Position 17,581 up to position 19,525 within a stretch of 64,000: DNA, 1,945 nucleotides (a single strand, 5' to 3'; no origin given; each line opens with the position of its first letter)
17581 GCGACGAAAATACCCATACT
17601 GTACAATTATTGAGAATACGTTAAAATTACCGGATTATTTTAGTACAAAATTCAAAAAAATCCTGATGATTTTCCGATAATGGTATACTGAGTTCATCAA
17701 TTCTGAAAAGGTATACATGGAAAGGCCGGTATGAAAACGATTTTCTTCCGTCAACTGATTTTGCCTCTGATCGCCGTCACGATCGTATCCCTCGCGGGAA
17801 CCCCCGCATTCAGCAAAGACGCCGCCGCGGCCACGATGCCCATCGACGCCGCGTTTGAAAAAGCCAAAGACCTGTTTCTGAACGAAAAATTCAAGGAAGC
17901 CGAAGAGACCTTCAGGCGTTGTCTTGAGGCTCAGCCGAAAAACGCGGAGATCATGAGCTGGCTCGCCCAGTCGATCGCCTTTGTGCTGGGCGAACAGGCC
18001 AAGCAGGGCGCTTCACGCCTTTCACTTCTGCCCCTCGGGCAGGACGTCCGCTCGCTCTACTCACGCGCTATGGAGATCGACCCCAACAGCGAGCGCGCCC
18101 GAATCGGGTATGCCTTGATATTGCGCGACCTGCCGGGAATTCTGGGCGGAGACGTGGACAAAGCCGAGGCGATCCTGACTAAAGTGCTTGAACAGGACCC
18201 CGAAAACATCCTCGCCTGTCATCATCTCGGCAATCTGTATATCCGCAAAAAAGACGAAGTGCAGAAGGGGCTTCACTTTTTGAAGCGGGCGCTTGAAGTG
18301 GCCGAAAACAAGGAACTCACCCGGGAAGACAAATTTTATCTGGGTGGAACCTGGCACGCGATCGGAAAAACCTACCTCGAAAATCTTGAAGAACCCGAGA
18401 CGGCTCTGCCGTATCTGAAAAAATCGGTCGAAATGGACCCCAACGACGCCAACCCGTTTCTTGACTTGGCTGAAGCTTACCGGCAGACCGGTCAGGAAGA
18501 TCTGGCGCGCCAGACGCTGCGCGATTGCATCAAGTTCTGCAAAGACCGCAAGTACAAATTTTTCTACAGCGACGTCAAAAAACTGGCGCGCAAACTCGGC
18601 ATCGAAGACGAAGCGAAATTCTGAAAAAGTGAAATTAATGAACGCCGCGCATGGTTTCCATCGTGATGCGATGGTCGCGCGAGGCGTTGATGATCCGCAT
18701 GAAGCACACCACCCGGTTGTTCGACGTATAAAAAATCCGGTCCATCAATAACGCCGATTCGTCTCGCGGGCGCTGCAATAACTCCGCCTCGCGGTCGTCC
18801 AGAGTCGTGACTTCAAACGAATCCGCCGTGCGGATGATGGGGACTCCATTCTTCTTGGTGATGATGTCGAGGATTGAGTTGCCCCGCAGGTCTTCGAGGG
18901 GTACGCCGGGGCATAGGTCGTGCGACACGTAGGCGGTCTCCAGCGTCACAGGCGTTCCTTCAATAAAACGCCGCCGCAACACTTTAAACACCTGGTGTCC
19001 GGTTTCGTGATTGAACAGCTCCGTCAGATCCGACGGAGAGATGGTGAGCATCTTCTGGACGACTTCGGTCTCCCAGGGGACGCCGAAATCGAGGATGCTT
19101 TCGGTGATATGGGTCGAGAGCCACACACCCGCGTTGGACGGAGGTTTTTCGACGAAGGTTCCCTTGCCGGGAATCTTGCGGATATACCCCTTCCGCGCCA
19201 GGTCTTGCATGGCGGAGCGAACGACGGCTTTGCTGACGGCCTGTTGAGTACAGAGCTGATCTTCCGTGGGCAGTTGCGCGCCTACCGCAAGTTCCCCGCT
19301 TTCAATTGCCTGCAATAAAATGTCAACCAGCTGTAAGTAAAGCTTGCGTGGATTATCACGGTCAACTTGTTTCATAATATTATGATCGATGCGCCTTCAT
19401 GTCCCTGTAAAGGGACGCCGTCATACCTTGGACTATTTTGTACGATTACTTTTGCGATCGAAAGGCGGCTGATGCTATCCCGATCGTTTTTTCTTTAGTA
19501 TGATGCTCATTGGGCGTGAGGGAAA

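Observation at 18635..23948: GntR-linked module of three Tat-exported proteins: TIM-barrel isomerase-like, C_GCAxxG_C_C-cytochrome fusion and Gfo/Idh/MocA dehydrogenase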

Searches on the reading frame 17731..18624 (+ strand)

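Call 3: search_protein_families(library=pfam, proteins=[window:17731-18624:+], max_evalue=0.01)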
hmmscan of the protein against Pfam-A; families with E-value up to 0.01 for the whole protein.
window:17731-18624:+ (297 aa): 20 families
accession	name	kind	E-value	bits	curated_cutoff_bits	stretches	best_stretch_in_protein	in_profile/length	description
PF14559.12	TPR_19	-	3.9e-23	82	25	2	221-264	6-49/68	Tetratricopeptide repeat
PF13181.12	TPR_8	-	1.2e-19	69.2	25.7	1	207-239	3-34/34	Tetratricopeptide repeat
PF13428.12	TPR_14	-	2.2e-19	68.4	23.5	1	43-80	6-43/44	Tetratricopeptide repeat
PF13431.12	TPR_17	-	7.2e-19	66.9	24.4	1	229-261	2-34/34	Tetratricopeptide repeat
PF07719.23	TPR_2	-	1e-14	53.8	27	1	40-71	3-34/34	Tetratricopeptide repeat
PF23914.1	TPR_CcmH_CycH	-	4.3e-12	46.6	42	1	110-175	73-136/158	Cytochrome c-type biogenesis protein H TPR domain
PF13424.12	TPR_12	-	4.9e-12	46.3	30.1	1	164-236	7-75/77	Tetratricopeptide repeat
PF00515.34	TPR_1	-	9.3e-12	44.7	27.8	0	43-71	6-34/34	Tetratricopeptide repeat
PF13432.12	TPR_16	-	5e-10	40.1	32.7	0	43-81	2-40/65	Tetratricopeptide repeat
PF13414.12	TPR_11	-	5.1e-10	39.3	26.8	0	225-254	13-42/42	TPR repeat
PF13176.12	TPR_7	-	1.2e-09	38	27.9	0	207-239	1-34/36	Tetratricopeptide repeat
PF13174.12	TPR_6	-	1.2e-08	35.5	26.3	0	244-268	4-28/33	Tetratricopeptide repeat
PF12895.13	ANAPC3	-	1.4e-07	32.2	27.2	0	33-81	18-65/82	Anaphase-promoting complex, cyclosome, subunit 3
PF13429.12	TPR_15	-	0.00011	22.2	26.2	1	218-262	226-270/280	Tetratricopeptide repeat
PF25060.1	ARM_TT21_2nd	-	0.00013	22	27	0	39-80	223-264/270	Tetratricopeptide repeat protein 21 second ARM domain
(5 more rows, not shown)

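Call 4: search_protein_families(library=ncbifam, proteins=[window:17731-18624:+], max_evalue=0.01)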
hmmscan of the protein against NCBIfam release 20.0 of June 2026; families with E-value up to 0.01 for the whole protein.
window:17731-18624:+ (297 aa): 21 families
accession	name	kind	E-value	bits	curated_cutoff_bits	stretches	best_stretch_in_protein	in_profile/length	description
NF040959.1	MamA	equivalog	2.5e-14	53.2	200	2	221-268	52-99/204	magnetosome protein MamA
TIGR02917.1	PEP_TPR_lipo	equivalog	1.6e-12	46.2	312.2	2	220-265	851-896/899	XrtA/PEP-CTERM system TPR-repeat protein PrsT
TIGR02521.1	type_IV_pilW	equivalog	1.8e-11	44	154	1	212-268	38-93/234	type IV pilus biogenesis/stability protein PilW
NF052304.1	CdsG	equivalog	3.1e-08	33.9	170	1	109-195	30-111/133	CdsG family type III secretion system protein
NF008520.0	PRK11447.1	equivalog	4.5e-07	28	858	1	53-267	318-522/1157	cellulose synthase complex outer membrane protein BcsC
TIGR02552.1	LcrH_SycD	equivalog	1.2e-06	28.3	104.8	1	217-276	63-123/136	SycD/LcrH family type III secretion system chaperone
NF047371.1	FlcA_CTERM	equivalog_domain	1.2e-06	27.3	300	1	41-217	235-404/646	periplasmic flagellar collar protein FlcA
NF033758.1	gliding_GltE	equivalog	7.8e-06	25.1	225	0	105-188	104-181/411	adventurous gliding motility TPR repeat lipoprotein GltE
NF052415.1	T3SS_chap_SctY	equivalog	9.7e-06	26.1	70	0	219-266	53-103/106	type III secretion apparatus assembly chaperone SctY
TIGR03504.1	FimV_Cterm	subfamily_domain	1.1e-05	25.4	30.65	0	244-267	3-26/44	FimV/HubP family polar landmark protein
NF008757.0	PRK11788.1-5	equivalog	2.5e-05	23.6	363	1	140-266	121-240/388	lipopolysaccharide assembly protein LapB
NF053607.1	CHU_0125_OmpA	equivalog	3.2e-05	22.6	620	0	223-277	70-124/639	CHU_0125 family OmpA-like outer membrane integrity protein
NF033920.0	C39_PA2778_fam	equivalog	3.3e-05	23.4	150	0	40-83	192-235/255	PA2778 family cysteine peptidase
NF052243.1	T4PFormProtSgmX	equivalog_domain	4.5e-05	21.9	1800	1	140-187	17-64/1065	type IV pili formation protein SgmX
NF052400.1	M48_BAM_BepA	equivalog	6.7e-05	21.8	570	0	139-195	320-375/483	beta-barrel assembly-enhancing protease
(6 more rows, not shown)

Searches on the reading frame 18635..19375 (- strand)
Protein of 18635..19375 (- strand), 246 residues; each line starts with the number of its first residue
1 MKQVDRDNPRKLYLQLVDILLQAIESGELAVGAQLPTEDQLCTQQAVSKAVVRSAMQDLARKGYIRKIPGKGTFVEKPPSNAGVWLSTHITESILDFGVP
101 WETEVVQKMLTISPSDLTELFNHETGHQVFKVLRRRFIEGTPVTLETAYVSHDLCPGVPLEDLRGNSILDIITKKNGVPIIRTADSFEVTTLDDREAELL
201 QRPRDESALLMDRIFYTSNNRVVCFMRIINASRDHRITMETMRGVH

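Call 3: search_protein_families(library=pfam, proteins=[window:18635-19375:-], max_evalue=0.01)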
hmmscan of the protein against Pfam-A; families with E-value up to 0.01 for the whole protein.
window:18635-19375:- (246 aa): 3 families
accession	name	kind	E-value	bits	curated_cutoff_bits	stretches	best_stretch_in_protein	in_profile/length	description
PF07702.18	UTRA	-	2.1e-24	86.4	23.8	1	102-226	7-131/141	UTRA domain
PF00392.27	GntR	-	6e-16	58.3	27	1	12-75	1-64/64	Bacterial regulatory proteins, gntR family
PF02082.26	Rrf2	-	0.0048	17.5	30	1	35-80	23-70/132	Iron-dependent Transcriptional regulator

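Call 4: search_protein_families(library=ncbifam, proteins=[window:18635-19375:-], max_evalue=0.01)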
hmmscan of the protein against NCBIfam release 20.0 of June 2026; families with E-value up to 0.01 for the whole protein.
window:18635-19375:- (246 aa): 25 families
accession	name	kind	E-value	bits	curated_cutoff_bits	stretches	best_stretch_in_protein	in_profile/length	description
TIGR02018.2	his_ut_repres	equivalog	7.9e-29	100.6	220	1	15-239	3-224/226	histidine utilization transcriptional repressor HutC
NF008491.0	PRK11402.1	subfamily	1.6e-26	93.3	269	1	1-239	1-236/243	GntR family transcriptional regulator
TIGR02404.1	trehalos_R_Bsub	equivalog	1e-24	87.5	211.95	1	18-221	7-211/233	trehalose operon repressor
NF041547.1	GntR_LSA1692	equivalog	5.1e-23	81.9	275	1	12-221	2-210/233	GntR family transcriptional regulator, LSA1692 subfamily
TIGR03337.1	phnR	equivalog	3.6e-22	79.2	296.75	1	13-223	3-212/231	phosphonate utilization transcriptional regulator PhnR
TIGR02325.1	C_P_lyase_phnF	equivalog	8.6e-21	74.6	156.8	1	10-209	7-206/238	phosphonate metabolism transcriptional regulator PhnF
NF007292.0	PRK09764.1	equivalog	4.5e-19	68.6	281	1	11-239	5-232/240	GntR family transcriptional regulator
NF052441.1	TransRegRv0792c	equivalog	4e-18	65.6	400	1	15-223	20-228/260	Rv0792c family HTH-type transcriptional regulator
NF052282.1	PLP_TF_PdxR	equivalog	2e-13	50.2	320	1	12-78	2-68/448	MocR-like pyridoxine biosynthesis transcription factor PdxR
NF052286.1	ecto_TF_EhuR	exception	1.6e-12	46.8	480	1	9-99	9-100/458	MocR-like ectoine utilization transcription factor EhuR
NF007486.0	PRK10079.1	equivalog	1.4e-11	44.6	363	1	28-215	28-213/241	phosphonate metabolism transcriptional regulator PhnF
NF011575.0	PRK14999.1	equivalog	5.6e-10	38.9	424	1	4-236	5-234/241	histidine utilization repressor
NF007741.0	PRK10421.1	equivalog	6.6e-10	38.8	311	1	9-90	5-83/262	transcriptional regulator LldR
NF052290.2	MocR_like_YczR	exception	7.1e-10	38.2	487.4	1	7-82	16-90/458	MocR-like transcription factor YczR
NF003011.0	PRK03837.1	subfamily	6.5e-09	35.7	260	1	10-78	12-80/241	transcriptional regulator NanR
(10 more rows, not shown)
